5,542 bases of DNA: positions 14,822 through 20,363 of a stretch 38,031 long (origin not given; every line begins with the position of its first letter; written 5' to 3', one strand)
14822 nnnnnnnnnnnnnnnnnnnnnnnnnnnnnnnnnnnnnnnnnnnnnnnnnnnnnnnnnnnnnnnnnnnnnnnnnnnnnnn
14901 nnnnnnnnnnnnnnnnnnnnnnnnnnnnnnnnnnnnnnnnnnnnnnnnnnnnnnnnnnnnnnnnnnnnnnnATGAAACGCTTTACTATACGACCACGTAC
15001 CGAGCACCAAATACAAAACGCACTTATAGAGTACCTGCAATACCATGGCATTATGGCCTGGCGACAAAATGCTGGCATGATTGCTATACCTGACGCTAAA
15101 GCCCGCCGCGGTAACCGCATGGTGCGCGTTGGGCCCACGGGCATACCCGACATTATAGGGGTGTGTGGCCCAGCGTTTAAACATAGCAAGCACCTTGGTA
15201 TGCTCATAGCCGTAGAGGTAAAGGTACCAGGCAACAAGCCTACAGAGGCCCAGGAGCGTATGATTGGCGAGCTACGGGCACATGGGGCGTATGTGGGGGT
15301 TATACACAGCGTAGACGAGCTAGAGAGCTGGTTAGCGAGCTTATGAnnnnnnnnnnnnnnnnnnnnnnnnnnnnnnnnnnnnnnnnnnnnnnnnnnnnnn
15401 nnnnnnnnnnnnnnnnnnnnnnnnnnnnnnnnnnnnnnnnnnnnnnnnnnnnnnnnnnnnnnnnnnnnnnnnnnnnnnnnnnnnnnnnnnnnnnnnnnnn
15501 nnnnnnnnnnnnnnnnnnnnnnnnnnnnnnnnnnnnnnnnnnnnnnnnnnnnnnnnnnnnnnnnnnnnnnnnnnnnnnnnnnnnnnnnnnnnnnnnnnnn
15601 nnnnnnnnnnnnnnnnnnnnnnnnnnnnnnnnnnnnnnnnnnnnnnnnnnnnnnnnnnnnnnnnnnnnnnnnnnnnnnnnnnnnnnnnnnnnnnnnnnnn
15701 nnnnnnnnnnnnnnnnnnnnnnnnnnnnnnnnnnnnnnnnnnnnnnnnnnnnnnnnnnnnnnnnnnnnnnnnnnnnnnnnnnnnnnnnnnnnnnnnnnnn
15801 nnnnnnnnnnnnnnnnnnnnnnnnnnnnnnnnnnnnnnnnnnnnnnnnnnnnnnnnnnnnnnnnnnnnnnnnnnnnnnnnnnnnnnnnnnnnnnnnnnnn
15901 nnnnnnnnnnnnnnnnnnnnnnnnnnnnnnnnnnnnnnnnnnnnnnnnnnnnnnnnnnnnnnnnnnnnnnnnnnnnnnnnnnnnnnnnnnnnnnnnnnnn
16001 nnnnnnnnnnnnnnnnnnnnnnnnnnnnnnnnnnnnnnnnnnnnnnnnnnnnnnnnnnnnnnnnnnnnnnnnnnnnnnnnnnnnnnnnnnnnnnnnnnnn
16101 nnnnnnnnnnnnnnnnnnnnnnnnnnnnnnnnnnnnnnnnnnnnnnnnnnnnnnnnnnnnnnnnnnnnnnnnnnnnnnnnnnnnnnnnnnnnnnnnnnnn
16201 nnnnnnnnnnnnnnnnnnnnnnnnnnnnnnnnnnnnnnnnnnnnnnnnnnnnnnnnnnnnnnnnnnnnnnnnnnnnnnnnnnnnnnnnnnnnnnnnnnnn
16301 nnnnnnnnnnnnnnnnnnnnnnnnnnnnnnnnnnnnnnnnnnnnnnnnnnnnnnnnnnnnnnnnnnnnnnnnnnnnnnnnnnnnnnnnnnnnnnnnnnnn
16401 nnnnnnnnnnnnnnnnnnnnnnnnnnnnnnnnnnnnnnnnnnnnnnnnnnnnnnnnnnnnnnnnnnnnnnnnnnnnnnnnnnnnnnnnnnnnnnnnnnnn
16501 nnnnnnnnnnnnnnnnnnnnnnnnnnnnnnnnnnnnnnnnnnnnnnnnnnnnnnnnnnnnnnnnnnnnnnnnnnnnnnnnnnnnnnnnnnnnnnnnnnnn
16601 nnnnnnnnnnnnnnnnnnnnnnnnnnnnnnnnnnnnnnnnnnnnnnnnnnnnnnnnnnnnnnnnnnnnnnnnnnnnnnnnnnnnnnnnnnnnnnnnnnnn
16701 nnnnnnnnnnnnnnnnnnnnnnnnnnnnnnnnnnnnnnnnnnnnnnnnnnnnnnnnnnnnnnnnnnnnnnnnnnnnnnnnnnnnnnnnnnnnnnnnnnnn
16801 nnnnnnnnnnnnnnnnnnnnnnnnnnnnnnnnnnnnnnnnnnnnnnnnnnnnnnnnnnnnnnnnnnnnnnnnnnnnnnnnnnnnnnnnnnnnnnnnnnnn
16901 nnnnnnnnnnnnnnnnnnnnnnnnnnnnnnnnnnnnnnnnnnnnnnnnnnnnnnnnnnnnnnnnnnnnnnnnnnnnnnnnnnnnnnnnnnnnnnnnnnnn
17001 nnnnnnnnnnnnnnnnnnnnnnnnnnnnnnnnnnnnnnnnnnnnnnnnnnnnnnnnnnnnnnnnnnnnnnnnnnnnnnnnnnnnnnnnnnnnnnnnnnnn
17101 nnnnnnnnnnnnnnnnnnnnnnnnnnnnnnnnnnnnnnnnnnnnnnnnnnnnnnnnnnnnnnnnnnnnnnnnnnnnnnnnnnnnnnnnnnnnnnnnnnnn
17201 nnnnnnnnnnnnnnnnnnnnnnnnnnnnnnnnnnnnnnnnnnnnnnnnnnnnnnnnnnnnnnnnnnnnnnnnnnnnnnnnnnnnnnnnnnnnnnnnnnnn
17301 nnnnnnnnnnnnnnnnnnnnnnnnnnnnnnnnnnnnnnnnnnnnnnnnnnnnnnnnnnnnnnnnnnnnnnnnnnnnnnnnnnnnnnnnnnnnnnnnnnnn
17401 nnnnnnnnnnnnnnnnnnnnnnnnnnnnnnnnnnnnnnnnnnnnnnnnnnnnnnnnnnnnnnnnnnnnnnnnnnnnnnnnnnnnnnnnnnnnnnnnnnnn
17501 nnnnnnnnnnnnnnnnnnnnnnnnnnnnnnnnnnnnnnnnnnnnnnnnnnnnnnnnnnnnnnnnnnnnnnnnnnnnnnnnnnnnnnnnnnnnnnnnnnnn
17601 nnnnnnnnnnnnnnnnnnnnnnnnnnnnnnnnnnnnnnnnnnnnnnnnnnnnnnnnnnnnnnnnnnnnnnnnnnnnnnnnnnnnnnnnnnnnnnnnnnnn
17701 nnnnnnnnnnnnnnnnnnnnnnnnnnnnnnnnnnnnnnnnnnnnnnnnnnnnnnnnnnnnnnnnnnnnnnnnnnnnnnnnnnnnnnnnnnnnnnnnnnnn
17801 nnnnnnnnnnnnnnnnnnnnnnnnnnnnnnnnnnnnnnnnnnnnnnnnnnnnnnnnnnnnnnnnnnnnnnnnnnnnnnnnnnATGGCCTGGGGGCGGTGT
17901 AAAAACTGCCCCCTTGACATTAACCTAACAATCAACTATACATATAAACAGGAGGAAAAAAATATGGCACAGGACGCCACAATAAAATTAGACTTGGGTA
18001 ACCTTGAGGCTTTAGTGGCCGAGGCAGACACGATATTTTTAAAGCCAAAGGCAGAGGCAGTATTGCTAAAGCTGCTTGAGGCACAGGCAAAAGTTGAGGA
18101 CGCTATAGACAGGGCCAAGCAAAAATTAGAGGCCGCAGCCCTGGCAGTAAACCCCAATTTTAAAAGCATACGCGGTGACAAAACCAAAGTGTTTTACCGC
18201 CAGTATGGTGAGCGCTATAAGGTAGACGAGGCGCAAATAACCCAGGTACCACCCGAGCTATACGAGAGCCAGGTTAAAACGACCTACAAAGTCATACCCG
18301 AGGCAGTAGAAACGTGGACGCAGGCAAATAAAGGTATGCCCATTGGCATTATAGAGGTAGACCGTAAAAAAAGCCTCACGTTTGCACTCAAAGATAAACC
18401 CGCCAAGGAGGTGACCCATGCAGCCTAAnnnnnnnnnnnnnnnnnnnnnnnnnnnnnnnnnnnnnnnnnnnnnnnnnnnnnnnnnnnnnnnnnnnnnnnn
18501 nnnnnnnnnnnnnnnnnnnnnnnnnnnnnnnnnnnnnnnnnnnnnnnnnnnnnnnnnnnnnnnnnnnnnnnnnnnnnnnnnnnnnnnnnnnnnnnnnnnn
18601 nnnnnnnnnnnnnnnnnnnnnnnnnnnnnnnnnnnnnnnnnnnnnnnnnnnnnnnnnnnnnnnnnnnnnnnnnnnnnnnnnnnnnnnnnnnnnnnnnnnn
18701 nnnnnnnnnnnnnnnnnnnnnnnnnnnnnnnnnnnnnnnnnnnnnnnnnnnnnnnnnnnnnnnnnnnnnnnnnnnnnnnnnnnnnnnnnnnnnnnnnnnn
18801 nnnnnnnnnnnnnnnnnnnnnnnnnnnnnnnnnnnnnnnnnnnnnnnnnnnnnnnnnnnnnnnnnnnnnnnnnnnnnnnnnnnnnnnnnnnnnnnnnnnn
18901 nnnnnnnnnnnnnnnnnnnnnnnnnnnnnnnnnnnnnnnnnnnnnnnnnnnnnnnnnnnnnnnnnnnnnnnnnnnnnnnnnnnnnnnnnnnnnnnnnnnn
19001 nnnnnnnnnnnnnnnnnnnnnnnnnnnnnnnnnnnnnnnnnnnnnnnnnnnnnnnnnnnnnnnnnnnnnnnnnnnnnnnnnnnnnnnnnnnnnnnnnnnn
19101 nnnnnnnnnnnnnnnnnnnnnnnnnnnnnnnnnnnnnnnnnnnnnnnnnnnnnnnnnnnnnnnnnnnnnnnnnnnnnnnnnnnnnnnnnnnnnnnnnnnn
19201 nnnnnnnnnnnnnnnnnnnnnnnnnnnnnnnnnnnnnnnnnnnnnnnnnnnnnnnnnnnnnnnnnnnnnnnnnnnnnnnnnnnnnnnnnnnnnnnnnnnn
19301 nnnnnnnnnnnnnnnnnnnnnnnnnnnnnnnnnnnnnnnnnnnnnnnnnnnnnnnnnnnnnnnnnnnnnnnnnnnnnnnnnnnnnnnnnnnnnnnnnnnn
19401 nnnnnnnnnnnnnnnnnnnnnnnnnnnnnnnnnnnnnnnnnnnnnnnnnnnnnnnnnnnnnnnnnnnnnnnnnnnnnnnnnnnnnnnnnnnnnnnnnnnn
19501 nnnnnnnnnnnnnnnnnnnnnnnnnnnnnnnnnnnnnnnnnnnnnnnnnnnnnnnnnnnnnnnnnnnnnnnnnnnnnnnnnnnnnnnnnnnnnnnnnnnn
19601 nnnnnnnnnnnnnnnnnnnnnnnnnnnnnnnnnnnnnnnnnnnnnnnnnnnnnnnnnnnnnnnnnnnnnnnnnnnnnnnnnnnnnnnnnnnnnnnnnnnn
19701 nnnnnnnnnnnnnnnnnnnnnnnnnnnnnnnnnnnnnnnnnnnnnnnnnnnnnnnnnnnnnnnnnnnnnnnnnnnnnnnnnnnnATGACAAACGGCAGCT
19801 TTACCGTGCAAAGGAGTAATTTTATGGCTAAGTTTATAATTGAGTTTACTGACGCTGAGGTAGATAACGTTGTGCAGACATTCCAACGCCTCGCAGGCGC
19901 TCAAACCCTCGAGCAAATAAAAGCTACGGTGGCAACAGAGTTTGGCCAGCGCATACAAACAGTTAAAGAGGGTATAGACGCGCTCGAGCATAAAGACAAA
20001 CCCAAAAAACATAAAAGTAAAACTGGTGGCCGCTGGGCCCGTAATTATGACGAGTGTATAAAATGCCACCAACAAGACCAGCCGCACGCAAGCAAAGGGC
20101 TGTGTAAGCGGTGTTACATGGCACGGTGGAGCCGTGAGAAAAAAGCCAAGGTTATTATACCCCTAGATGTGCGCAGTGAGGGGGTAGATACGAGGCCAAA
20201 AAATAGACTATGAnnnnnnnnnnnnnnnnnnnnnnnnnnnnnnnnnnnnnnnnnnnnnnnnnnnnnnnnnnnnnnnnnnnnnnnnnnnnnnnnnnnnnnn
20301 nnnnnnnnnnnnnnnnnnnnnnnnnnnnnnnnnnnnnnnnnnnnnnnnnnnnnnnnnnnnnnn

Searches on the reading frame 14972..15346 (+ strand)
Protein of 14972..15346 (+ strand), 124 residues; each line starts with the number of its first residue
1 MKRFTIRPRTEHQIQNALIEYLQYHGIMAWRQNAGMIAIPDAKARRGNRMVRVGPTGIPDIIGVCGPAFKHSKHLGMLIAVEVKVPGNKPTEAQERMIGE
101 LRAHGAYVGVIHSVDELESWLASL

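Call 55: search_protein_families(library=phrogs, max_evalue=0.01, proteins=[window:14972-15346:+])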
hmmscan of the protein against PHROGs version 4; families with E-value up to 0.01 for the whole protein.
window:14972-15346:+ (124 aa): 3 families
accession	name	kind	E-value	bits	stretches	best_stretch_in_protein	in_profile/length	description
phrog_93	-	DNA, RNA and nucleotide metabolism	1.7e-18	67.6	1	9-122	352-439/613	endonuclease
phrog_5702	-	DNA, RNA and nucleotide metabolism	3.3e-08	34.4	1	55-116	4-58/70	Holliday junction resolvase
phrog_824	-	unknown function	5e-06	27.6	1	6-118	61-168/265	-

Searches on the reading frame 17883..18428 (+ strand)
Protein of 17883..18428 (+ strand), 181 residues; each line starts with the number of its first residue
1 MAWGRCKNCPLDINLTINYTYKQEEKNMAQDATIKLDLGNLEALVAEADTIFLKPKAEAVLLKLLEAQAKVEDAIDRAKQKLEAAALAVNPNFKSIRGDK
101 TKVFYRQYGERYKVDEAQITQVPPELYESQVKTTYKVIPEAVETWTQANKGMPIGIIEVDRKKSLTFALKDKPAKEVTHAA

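Call 55: search_protein_families(library=phrogs, max_evalue=0.01, proteins=[window:17883-18428:+])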
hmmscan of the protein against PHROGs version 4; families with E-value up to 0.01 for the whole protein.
window:17883-18428:+ (181 aa): 0 families

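Call 73: search_protein_families(library=pfam, max_evalue=0.1, proteins=[window:17883-18428:+])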
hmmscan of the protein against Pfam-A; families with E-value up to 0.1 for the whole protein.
window:17883-18428:+ (181 aa): 1 family
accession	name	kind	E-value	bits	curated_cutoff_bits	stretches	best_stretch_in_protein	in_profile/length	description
PF00702.32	Hydrolase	-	0.042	14.7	26.4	0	26-70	72-116/191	haloacid dehalogenase-like hydrolase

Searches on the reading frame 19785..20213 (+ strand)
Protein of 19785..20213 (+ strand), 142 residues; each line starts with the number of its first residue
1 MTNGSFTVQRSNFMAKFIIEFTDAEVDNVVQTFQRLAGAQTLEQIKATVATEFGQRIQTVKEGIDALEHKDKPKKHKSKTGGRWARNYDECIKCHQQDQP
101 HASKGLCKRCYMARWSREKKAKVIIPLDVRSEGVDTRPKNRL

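Call 37: search_protein_families(library=pfam, max_evalue=0.01, proteins=[window:19785-20213:+])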
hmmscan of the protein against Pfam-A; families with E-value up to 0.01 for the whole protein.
window:19785-20213:+ (142 aa): 0 families

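Call 54: search_protein_families(library=phrogs, max_evalue=0.01, proteins=[window:19785-20213:+])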
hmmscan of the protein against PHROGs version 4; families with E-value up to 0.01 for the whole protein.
window:19785-20213:+ (142 aa): 1 family
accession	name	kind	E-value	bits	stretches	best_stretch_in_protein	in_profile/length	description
phrog_20467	-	DNA, RNA and nucleotide metabolism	0.0084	17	0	88-116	23-50/112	HNH endonuclease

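Call 68: search_protein_families(library=ncbifam, max_evalue=0.05, proteins=[window:19785-20213:+])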
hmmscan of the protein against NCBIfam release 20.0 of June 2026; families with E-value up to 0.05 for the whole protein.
window:19785-20213:+ (142 aa): 1 family
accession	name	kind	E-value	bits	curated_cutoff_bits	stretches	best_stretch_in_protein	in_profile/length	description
NF049972.1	CRISPR_Cas12f2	exception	0.0011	17.8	450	1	51-128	21-103/524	type V CRISPR-associated effector Cas12f2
